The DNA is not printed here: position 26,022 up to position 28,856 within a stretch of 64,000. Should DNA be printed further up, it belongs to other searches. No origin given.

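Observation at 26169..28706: Single 845-aa ORF fusing an acyl-AMP ligase, an ACP-like carrier domain and a PlsC-type acyltransferase, in reversed Aas order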

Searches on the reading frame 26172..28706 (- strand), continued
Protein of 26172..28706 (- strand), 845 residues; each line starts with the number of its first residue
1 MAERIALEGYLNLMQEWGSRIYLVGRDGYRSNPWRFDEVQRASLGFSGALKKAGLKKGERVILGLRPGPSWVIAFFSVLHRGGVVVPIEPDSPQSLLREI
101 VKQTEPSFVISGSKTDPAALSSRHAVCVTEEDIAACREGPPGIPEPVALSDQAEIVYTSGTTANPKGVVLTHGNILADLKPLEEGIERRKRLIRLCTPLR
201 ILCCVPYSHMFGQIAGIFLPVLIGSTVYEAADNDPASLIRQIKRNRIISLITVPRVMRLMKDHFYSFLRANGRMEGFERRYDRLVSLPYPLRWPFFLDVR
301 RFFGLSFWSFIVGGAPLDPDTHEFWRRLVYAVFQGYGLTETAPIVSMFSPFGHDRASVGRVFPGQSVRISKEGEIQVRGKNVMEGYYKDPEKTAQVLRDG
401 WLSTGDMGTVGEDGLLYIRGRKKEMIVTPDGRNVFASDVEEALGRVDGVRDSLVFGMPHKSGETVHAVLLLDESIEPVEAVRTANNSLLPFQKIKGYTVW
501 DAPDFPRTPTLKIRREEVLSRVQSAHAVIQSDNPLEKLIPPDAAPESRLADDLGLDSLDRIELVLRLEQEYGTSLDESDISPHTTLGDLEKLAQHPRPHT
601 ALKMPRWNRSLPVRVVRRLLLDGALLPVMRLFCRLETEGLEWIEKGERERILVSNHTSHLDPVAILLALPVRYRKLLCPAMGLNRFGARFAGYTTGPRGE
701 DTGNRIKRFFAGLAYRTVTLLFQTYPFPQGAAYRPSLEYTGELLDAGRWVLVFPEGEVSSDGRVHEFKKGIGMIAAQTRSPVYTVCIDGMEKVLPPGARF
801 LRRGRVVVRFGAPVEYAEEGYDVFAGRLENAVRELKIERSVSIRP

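Call 23: search_solved_structures(query=window:26172-28706:-, max_evalue=0.001)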
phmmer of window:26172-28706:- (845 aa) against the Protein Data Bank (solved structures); distinct sequences matched with E-value up to 0.001: 275 (the best 60 are shown).
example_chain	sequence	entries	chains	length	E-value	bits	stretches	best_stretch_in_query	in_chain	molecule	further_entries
4fuq_A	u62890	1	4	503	3e-34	121.2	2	309-515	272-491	Malonyl CoA synthetase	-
4fut_A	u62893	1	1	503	7.3e-34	119.9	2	309-508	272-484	Malonyl CoA synthetase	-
4gxr_A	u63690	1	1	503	7.8e-34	119.8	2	309-507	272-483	Malonyl CoA synthetase, Benzoate-CoA ligase Chimeric protein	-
8weu_A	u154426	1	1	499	1.1e-33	119.3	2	308-491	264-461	Fatty-acyl-CoA synthase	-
8wev_A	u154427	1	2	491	1.6e-33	118.7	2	307-470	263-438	Feruloyl-CoA Synthetase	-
4gxq_A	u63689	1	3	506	2.7e-33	118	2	309-482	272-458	Malonyl CoA synthetase, Benzoate-CoA ligase Chimeric protein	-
3a9u_A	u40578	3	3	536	2.6e-29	104.8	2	312-518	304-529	4-coumarate--CoA ligase | 4-coumarate:CoA ligase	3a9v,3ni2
3r44_A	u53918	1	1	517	4.5e-28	100.7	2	306-516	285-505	fatty acyl CoA synthetase FADD13 (FATTY-ACYL-CoA SYNTHETASE)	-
5bsm_A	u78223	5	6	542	4.6e-25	90.8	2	311-522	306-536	4-coumarate--CoA ligase 2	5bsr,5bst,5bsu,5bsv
5x8f_A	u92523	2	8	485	9.1e-25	89.8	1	309-517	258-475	2-succinylbenzoate--CoA ligase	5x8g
6sq8_A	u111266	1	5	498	1.1e-24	89.6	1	309-477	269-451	Fatty acid CoA ligase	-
6h1b_A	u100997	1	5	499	1.1e-24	89.5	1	309-477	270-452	Fatty acid CoA ligase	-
5u95_A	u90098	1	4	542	2.3e-24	88.4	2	310-522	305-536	4-coumarate--CoA ligase 2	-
5bsw_A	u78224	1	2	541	3e-24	88.1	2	311-522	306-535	4-coumarate--CoA ligase 2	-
8ivi_A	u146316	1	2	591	1.3e-23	86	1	151-475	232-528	Medium/long-chain-fatty-acid--CoA ligase FadD8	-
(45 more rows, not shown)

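Call 29: find_related_loci(query=A1, collection=genome_contigs, flank=10000)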
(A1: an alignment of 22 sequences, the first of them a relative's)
Query A1 (845 aa) in genome_contigs; peptide patterns used: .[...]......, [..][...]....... (x = any residue, [..] = any of these).
600 stretches matched a pattern (row limit reached: there are more); 598 encode a relative of the query (tblastn E <= 1e-3); the best 80 are kept; 80 distinct loci.
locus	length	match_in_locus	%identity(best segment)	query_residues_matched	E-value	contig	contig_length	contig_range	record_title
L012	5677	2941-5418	38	22-835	1e-167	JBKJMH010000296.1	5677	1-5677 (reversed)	MAG: Vicinamibacterales bacterium isolate ant_bin.318 k117_3111552, whole genome shotgun sequence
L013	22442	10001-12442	38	22-835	1e-164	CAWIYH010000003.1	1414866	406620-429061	MAG: uncultured Acidobacteriota bacterium isolate MFD04944.bin.1.167 genome assembly, contig: contig_36343, whole genome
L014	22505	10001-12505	38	1-835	4e-163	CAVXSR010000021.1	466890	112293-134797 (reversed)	MAG: Vicinamibacteria bacterium isolate MFD04850.bin.1.214 genome assembly, contig: contig_74326, whole genome shotgun s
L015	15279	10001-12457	39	22-835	5e-163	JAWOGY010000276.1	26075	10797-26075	MAG: Vicinamibacterales bacterium isolate CWP4-1.bin.183 k191_3602219, whole genome shotgun sequence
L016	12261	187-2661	38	22-835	6e-163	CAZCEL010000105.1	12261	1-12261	MAG TPA_asm: uncultured Bifidobacteriaceae bacterium isolate binchicken_co21_238 genome assembly, contig: NODE_3852_leng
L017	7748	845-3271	38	22-835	4e-163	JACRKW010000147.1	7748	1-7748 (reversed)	MAG: Acidobacteria bacterium isolate NC_groundwater_1865_Pr3_B-0.1um_64_10 SR2-18-B1_coassembly_172931, whole genome sho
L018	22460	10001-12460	38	22-835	2e-162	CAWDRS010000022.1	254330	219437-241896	MAG: uncultured Acidobacteriota bacterium isolate MFD04850.bin.2.282 genome assembly, contig: contig_77408, whole genome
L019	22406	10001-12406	40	22-821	2e-162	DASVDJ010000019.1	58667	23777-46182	MAG TPA_asm: Vicinamibacterales bacterium isolate SMAG_U2030 k141_591875, whole genome shotgun sequence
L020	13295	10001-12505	36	12-835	2e-160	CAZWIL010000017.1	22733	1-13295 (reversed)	MAG TPA_asm: uncultured Vicinamibacteraceae bacterium isolate binchicken_co46_644 genome assembly, contig: NODE_4131_len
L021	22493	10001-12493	38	10-841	1e-159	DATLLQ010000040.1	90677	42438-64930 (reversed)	MAG TPA_asm: Vicinamibacterales bacterium isolate SMAG_U13752 k141_2471866, whole genome shotgun sequence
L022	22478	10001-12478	36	22-835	1e-158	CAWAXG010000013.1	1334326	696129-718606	MAG: uncultured Acidobacteriota bacterium isolate MFD05567.bin.1.264 genome assembly, contig: contig_14896, whole genome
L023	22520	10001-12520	38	22-835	4e-158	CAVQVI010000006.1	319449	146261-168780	MAG: uncultured Acidobacteriota bacterium isolate MFD10007.bin.2.204 genome assembly, contig: contig_13316, whole genome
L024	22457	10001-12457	37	22-835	1e-157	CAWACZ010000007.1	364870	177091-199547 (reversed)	MAG: uncultured Acidobacteriota bacterium isolate MFD00962.bin.1.10 genome assembly, contig: contig_28608, whole genome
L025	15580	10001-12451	37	22-835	2e-157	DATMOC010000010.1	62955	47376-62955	MAG TPA_asm: Bryobacteraceae bacterium isolate SMAG_U12866 k141_3585163, whole genome shotgun sequence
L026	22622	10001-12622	36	7-835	1e-156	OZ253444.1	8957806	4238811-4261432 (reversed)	MAG: Bryobacterales bacterium isolate 3cac0922-cef3-4e6b-989c-161c3111d54d genome assembly, chromosome: 1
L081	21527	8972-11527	36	10-835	1e-148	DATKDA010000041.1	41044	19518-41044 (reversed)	MAG TPA_asm: Pyrinomonadaceae bacterium isolate SMAG_U14460 k141_3428721, whole genome shotgun sequence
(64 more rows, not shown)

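Call 38: predict_structure(alignment_id=A1)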
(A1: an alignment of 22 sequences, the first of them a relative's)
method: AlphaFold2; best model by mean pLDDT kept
length: 845 residues; sequences in the alignment: 22
mean_pLDDT: 81.3   pTM: 0.80
mean pLDDT of the five models: 81.3, 80.1, 78.9, 76.8, 76.7
residues with pLDDT >= 90: 263; 70-90: 427; 50-70: 117; < 50: 38
segments of 3 or more residues with pLDDT < 50: 116-119, 159-162, 349-357, 528-531, 696-702, 840-845
pLDDT, mean of each block of 10 residues (from residue 1): 74 89 89 93 94 93 90 95 90 78 89 57 64 81 91 79 72 89 86 89 88 90 93 83 91 86 85 85 75 79 87 72 79 64 51 52 83 85 88 86 81 74 62 74 90 81 81 88 81 84 83 83 65 59 72 66 73 61 74 63 84 93 94 94 84 93 95 92 79 53 73 91 82 78 93 87 86 88 94 88 95 89 93 80 35
secondary structure, 60 per line:
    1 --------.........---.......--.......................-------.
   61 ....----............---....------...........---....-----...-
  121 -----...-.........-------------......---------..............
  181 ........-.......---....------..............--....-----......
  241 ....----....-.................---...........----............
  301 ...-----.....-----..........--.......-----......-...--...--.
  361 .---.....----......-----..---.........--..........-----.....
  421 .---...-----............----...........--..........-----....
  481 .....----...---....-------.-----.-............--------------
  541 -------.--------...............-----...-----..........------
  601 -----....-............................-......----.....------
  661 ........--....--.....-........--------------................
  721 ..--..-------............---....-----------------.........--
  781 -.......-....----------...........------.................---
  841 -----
elements in order (helices of 4 or more, strands of 3 or more residues): H9-17 E21-27 E30-35 H36-52 E60-64 H69-80 E84-87 H94-104 E108-111 E126-128 H130-138 E152-157 E167-171 H172-188 H190-196 E200-203 H210-223 E226-229 H235-244 E249-252 H254-270 H274-284 H289-303 E309-313 H319-328 E331-337 E343-348 E365-369 E374-379 H390-396 E401-410 E416-421 E425-427 E433-435 H436-444 E449-459 E462-471 H477-485 E496-499 H515-526 H557-571 H586-594 H606-609 H611-632 E633-638 H640-645 E650-654 H661-668 H671-674 E677-681 H683-690 H705-722 H734-745 E749-752 H770-778 E782-788 H790-793 E804-814 H821-837

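Call 42: search_protein_families(library=pfam, proteins=[L081:3501-5279:+, L081:5854-6522:+, L081:6568-8163:-, L081:8346-8942:-, L081:8951-11542:+, L081:11623-13080:-, L081:13521-14450:-, L081:14759-16396:-, L009:6996-7919:-, L010:1150-2265:+], max_evalue=0.001)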
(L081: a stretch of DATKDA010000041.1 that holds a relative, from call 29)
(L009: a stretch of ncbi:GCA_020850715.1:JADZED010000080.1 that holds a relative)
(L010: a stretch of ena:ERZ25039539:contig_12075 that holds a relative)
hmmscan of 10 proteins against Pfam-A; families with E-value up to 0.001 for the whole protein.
L081:3501-5279:+ (592 aa): 4 families
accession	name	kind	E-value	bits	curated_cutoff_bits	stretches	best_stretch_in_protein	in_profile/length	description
PF02837.24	Glyco_hydro_2_N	-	1.6e-21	77.4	28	1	33-179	12-165/169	Glycosyl hydrolases family 2, sugar binding domain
PF02836.23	Glyco_hydro_2_C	-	2.9e-16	59.9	21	1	284-578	1-287/302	Glycosyl hydrolases family 2, TIM barrel domain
PF22666.2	Glyco_hydro_2_N2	-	1e-12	48.9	27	1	74-156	48-130/167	Glycosyl hydrolase 2 galactose-binding domain-like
PF00703.27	Glyco_hydro_2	-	2.4e-12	48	23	1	199-282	16-109/109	Glycosyl hydrolases family 2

L081:5854-6522:+ (222 aa): 0 families

L081:6568-8163:- (531 aa): 2 families
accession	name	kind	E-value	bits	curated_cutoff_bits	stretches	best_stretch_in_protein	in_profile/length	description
PF02310.24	B12-binding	-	1.7e-14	54.2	32.1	1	15-125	10-118/121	B12 binding domain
PF04055.27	Radical_SAM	-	2.3e-14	54.3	29.5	1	196-355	1-156/166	Radical SAM superfamily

L081:8346-8942:- (198 aa): 1 family
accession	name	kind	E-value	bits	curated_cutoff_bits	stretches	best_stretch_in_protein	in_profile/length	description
PF02566.24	OsmC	-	7.7e-17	62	27.5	1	92-188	2-99/100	OsmC-like protein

L081:8951-11542:+ (863 aa): 4 families
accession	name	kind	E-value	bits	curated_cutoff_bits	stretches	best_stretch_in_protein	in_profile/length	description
PF00501.34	AMP-binding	-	1.2e-66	225.6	29.9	1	16-389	9-384/384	AMP-binding enzyme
PF01553.26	Acyltransferase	-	2.5e-14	53.6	23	1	666-810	3-131/132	Acyltransferase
PF00550.31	PP-binding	-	3.3e-08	34.1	20.8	1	543-606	5-67/67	Phosphopantetheine attachment site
PF23562.2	AMP-binding_C_3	-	0.00014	22.6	20.8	1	425-520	2-108/124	AMP-binding enzyme C-terminal domain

L081:11623-13080:- (485 aa): 3 families
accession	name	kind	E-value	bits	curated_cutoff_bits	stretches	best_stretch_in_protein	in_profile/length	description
PF00899.27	ThiF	-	3.1e-84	282.3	28.1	1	112-347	1-238/238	ThiF family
PF00581.25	Rhodanese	-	1.6e-15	57.8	22.2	1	385-476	2-101/102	Rhodanese-like domain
PF02597.26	ThiS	-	4.8e-14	53.1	22.5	1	7-91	3-76/76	ThiS family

L081:13521-14450:- (309 aa): 1 family
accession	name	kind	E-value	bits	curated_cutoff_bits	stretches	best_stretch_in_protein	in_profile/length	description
PF00291.31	PALP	-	1.2e-70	238.7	35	1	20-302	2-295/295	Pyridoxal-phosphate dependent enzyme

L081:14759-16396:- (545 aa): 4 families
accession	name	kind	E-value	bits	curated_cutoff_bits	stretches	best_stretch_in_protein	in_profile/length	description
PF13641.12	Glyco_tranf_2_3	-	2.9e-24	86.8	27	1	95-325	1-230/230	Glycosyltransferase like family 2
PF13632.12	Glyco_trans_2_3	-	2.5e-21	76.8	27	1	186-409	3-194/198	Glycosyl transferase family group 2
PF00535.33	Glycos_transf_2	-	3.3e-21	76.4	23.3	1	100-247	3-143/168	Glycosyl transferase family 2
PF13506.12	Glyco_transf_21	-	1.2e-09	38.3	21.7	1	169-324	18-174/174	Glycosyl transferase family 21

L009:6996-7919:- (307 aa): 7 families
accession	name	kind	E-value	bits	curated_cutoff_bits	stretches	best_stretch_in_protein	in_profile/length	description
PF01370.27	Epimerase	-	7.8e-18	65.2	20.9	1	3-219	1-231/240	NAD dependent epimerase/dehydratase family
PF13460.12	NAD_binding_10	-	4.8e-13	49.8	27.2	1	7-97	1-87/184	NAD(P)H-binding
PF04321.23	RmlD_sub_bind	-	1e-09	38.3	27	1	1-247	1-235/287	RmlD substrate binding domain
PF05368.20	NmrA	-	4e-08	33.7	27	1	2-67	4-72/298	NmrA-like family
PF07993.18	NAD_binding_4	-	8.5e-05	22.3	20.1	0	5-37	1-36/258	Male sterility protein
PF03807.23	F420_oxidored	-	0.00049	21.1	21.6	0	8-66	6-61/94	NADP oxidoreductase coenzyme F420-dependent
PF01073.25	3Beta_HSD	-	0.00071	19.1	22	0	5-192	2-208/280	3-beta hydroxysteroid dehydrogenase/isomerase family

L010:1150-2265:+ (371 aa): 1 family
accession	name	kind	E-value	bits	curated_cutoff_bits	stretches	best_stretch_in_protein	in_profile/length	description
PF01553.26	Acyltransferase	-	4.6e-17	62.5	23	1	78-202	11-131/132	Acyltransferase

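Call 48: find_encoding_contigs(protein=P0026, flank=9000, max_places=1)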
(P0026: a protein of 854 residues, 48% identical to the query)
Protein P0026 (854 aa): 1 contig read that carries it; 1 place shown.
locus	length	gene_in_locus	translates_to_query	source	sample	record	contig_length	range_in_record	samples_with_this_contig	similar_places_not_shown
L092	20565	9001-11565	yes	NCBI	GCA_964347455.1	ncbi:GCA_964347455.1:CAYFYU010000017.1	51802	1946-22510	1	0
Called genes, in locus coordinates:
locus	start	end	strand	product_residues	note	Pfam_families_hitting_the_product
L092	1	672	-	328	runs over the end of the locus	PF00532:Peripla_BP_1, PF13407:Peripla_BP_4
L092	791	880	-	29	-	-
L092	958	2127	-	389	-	-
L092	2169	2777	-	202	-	PF00106:adh_short, PF23441:SDR (faint), PF13561:adh_short_C2 (weak), PF00106:adh_short, PF13561:adh_short_C2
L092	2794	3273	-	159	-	PF02894:GFO_IDH_MocA_C, PF22725:GFO_IDH_MocA_C3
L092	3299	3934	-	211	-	-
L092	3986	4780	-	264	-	PF02585:PIG-L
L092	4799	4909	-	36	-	-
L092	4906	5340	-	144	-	-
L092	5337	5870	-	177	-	PF00144:Beta-lactamase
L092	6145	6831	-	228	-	PF14329:DUF4386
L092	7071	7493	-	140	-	-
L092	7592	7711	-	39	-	-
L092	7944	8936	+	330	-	PF20511:PMI_typeI_cat, PF21621:MPI_cupin_dom (weak)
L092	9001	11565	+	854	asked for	PF00501:AMP-binding, PF00550:PP-binding (weak), PF01553:Acyltransferase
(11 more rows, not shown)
